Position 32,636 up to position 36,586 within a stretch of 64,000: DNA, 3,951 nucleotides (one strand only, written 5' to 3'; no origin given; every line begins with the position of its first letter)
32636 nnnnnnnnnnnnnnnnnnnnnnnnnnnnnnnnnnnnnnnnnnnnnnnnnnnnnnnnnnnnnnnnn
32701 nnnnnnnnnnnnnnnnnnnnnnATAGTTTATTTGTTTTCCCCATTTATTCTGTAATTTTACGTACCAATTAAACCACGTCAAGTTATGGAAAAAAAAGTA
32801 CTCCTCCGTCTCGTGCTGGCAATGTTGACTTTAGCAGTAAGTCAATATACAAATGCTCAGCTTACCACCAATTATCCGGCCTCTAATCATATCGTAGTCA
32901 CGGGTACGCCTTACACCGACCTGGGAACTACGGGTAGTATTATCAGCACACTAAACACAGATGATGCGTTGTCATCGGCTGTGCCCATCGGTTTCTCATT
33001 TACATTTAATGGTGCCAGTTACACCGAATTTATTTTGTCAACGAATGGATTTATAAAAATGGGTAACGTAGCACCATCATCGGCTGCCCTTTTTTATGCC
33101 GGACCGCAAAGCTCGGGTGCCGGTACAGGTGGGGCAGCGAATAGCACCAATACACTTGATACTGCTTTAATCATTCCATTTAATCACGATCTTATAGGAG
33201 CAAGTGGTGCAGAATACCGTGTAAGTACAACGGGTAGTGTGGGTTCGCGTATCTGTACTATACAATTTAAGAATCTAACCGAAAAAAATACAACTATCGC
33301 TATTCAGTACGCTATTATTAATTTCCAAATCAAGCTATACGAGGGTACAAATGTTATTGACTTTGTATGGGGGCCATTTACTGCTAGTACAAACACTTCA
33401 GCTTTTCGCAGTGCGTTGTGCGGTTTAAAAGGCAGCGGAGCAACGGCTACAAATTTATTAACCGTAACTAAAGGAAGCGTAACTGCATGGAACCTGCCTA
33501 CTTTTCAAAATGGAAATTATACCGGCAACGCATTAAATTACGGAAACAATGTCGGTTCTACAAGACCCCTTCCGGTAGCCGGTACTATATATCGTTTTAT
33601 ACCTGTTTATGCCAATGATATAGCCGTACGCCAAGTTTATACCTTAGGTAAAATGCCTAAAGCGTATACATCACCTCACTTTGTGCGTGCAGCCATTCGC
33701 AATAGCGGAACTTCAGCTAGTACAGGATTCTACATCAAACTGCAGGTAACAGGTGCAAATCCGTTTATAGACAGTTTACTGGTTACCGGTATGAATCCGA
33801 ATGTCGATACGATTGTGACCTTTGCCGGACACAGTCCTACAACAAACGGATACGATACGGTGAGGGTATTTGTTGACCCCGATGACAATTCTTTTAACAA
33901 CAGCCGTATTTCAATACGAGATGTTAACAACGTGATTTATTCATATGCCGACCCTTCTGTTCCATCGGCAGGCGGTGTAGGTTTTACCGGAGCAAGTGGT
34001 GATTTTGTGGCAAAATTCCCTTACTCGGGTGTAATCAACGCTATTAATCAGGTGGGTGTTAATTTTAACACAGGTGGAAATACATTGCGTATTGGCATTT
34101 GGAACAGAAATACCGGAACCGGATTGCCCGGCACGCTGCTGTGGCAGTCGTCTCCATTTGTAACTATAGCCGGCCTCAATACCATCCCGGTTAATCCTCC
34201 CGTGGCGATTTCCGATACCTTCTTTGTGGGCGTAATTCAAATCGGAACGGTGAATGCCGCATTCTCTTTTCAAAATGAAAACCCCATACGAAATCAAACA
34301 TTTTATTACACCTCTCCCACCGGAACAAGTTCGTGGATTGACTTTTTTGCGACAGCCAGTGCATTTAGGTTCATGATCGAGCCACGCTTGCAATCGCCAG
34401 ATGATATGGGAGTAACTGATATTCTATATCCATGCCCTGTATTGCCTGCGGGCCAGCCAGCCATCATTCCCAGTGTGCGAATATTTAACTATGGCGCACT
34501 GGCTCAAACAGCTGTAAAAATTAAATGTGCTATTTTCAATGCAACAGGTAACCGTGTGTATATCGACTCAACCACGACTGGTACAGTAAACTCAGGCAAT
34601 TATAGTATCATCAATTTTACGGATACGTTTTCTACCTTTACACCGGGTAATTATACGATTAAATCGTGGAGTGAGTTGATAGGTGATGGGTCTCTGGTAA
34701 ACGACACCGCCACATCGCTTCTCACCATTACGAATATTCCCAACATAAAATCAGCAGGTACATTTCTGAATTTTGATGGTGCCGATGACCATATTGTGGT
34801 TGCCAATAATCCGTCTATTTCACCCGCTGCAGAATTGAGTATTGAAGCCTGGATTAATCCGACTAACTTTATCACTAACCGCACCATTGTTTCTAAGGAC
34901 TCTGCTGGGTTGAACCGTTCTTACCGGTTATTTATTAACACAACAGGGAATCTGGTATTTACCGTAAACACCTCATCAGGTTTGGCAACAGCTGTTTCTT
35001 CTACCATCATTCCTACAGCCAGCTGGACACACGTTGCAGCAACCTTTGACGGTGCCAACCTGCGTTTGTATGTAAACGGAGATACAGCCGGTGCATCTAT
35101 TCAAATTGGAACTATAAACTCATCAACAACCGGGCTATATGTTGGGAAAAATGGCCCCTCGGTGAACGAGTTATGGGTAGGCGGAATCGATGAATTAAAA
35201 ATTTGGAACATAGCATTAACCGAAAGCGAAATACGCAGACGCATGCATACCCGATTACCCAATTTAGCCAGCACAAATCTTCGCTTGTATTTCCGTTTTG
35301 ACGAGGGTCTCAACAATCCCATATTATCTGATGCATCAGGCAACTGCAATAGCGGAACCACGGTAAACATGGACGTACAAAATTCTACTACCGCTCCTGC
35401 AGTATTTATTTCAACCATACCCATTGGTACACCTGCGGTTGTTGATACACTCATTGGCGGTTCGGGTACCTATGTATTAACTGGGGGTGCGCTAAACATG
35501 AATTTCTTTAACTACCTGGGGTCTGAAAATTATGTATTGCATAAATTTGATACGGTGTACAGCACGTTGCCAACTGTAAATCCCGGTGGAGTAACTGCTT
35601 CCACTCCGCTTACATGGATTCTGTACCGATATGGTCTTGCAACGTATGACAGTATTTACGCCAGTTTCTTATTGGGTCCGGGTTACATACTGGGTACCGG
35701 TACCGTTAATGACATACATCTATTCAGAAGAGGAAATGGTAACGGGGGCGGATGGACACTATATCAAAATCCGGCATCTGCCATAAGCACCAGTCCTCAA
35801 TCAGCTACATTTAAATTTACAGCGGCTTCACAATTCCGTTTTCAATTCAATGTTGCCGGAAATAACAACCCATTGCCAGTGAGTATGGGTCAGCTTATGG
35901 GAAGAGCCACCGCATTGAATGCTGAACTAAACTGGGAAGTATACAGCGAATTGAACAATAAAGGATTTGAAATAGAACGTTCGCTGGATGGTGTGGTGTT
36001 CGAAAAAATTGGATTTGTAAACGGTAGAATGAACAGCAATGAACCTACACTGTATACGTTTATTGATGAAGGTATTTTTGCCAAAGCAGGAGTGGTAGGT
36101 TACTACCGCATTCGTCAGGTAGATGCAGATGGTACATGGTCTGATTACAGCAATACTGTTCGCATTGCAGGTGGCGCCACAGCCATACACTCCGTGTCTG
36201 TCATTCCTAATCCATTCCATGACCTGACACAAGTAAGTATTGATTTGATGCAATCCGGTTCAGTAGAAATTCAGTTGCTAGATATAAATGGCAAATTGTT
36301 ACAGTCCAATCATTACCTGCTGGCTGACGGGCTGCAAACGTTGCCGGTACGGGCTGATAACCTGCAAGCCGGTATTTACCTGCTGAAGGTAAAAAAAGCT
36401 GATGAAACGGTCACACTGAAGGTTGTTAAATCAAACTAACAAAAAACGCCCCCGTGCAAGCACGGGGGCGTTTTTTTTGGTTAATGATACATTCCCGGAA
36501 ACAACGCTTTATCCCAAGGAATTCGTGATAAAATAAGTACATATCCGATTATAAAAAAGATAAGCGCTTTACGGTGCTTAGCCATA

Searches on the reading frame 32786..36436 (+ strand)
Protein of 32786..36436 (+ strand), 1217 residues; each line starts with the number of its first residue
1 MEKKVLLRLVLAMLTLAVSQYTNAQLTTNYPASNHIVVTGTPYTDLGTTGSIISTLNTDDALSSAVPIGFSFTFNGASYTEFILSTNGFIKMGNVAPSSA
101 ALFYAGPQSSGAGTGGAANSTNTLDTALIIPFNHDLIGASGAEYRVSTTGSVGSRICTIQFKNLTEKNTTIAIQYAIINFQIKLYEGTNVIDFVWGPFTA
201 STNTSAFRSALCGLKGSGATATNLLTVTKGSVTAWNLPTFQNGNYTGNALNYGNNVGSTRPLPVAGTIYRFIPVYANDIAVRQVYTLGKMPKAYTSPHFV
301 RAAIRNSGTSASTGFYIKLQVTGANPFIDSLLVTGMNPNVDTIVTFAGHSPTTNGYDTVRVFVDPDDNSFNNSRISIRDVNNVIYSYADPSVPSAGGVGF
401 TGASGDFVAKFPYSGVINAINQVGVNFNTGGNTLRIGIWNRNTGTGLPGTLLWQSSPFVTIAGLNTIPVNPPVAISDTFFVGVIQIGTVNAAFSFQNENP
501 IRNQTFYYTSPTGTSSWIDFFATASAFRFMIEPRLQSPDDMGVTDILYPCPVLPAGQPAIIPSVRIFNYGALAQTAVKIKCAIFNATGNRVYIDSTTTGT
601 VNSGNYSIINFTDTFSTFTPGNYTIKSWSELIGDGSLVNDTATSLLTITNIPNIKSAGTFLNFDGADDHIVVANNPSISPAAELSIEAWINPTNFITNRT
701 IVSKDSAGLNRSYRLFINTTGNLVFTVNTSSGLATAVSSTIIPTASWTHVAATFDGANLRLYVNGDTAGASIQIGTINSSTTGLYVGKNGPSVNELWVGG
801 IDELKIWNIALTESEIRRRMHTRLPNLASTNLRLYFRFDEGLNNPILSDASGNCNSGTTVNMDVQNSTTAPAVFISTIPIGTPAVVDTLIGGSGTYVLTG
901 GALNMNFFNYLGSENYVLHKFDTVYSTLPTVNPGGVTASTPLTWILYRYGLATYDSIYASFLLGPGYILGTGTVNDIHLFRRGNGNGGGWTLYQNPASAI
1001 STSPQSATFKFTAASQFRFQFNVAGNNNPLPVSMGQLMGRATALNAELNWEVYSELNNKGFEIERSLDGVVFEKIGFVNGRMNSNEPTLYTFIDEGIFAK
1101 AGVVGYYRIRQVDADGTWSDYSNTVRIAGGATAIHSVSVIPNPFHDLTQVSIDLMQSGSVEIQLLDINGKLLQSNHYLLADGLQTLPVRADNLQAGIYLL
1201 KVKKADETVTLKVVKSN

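Call 9: search_protein_families(library=pfam, proteins=[window:32786-36436:+], max_evalue=0.01)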
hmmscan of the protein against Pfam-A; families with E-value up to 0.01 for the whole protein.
window:32786-36436:+ (1217 aa): 5 families
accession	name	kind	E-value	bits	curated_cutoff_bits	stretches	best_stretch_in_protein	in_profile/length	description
PF13385.13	Laminin_G_3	-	5.3e-28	98.5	27.6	1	664-816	1-150/151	Concanavalin A-like lectin/glucanases superfamily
PF18962.6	Por_Secre_tail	-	3.8e-09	37.1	27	1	1140-1213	2-73/75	Secretion system C-terminal sorting domain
PF07705.17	CARDB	-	2.6e-07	31.2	22.7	1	300-367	23-87/101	CARDB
PF02210.31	Laminin_G_2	-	0.0025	18.7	22.9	1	712-789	20-99/126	Laminin G domain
PF00054.30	Laminin_G_1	-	0.0087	16.7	24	0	720-802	28-101/131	Laminin G domain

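Call 62: find_encoding_contigs(protein=window:32786-36436:+, flank=2000, max_places=3)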
Protein window:32786-36436:+ (1217 aa): 22 contigs read that carry it; 3 places shown.
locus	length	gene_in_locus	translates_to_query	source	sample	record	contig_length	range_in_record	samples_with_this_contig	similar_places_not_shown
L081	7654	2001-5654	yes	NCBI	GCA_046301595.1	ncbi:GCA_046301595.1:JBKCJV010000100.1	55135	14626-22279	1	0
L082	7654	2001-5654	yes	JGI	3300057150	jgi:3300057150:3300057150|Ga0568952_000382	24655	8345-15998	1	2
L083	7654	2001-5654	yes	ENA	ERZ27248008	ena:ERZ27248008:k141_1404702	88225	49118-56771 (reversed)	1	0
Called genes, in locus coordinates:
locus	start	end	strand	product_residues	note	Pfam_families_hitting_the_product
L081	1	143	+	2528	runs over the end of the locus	PF14873:BNR_assoc_N (weak), PF20009:GEVED, PF18962:Por_Secre_tail (weak)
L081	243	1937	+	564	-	PF07837:FTCD_N, PF02971:FTCD, PF04961:FTCD_C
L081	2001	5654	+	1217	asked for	PF07705:CARDB (faint), PF13385:Laminin_G_3, PF18962:Por_Secre_tail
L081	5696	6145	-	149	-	-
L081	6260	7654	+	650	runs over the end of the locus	PF02705:K_trans, PF22776:K_trans_C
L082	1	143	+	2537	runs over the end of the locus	PF14873:BNR_assoc_N (faint), PF20009:GEVED, PF18962:Por_Secre_tail (weak)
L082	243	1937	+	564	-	PF07837:FTCD_N, PF02971:FTCD, PF04961:FTCD_C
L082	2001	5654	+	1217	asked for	PF07705:CARDB (faint), PF13385:Laminin_G_3, PF18962:Por_Secre_tail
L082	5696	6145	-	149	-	-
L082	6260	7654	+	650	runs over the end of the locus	PF02705:K_trans, PF22776:K_trans_C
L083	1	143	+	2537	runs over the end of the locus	PF14873:BNR_assoc_N (faint), PF20009:GEVED, PF18962:Por_Secre_tail (weak)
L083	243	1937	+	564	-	PF07837:FTCD_N, PF02971:FTCD, PF04961:FTCD_C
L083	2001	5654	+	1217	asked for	PF07705:CARDB (faint), PF13385:Laminin_G_3, PF18962:Por_Secre_tail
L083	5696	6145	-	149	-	-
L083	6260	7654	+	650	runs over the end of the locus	PF02705:K_trans, PF22776:K_trans_C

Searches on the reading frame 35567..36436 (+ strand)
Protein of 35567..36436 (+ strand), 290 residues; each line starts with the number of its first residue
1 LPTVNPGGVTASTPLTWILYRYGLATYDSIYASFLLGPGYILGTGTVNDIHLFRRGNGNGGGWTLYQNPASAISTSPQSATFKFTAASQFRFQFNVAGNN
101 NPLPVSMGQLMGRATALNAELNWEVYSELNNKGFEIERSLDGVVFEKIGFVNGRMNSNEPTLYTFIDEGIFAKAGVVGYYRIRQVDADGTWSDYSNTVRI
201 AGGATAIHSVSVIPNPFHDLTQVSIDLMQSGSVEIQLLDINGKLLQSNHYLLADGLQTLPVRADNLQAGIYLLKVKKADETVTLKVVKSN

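Call 6: search_protein_families(library=pfam, proteins=[window:35567-36436:+], max_evalue=1)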
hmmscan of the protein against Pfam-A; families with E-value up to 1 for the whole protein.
window:35567-36436:+ (290 aa): 1 family
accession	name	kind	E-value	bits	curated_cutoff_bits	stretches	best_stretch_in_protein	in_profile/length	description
PF18962.6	Por_Secre_tail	-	4.7e-09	36.9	27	1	213-286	2-73/75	Secretion system C-terminal sorting domain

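Call 7: search_protein_families(library=ncbifam, proteins=[window:35567-36436:+], max_evalue=1)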
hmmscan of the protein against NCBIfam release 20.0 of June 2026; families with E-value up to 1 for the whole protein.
window:35567-36436:+ (290 aa): 4 families
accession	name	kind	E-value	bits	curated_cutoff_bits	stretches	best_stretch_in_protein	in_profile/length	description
NF038113.1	T9SSA_dep_M36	equivalog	2.5e-10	39.2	885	1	169-287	753-867/869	T9SS-dependent M36 family metallopeptidase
TIGR04183.1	Por_Secre_tail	domain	3.1e-10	39.9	23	1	212-288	1-71/72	T9SS type A sorting domain-containing protein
NF052323.1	T9SSA_dep_M6i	equivalog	0.003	15.5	600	1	214-281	962-1031/1043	T9SS-dependent M6-like inactivated metalloprotease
NF033707.1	T9SS_sortase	equivalog_domain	0.0038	14.9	420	1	198-276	986-1076/1095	type IX secretion system sortase PorU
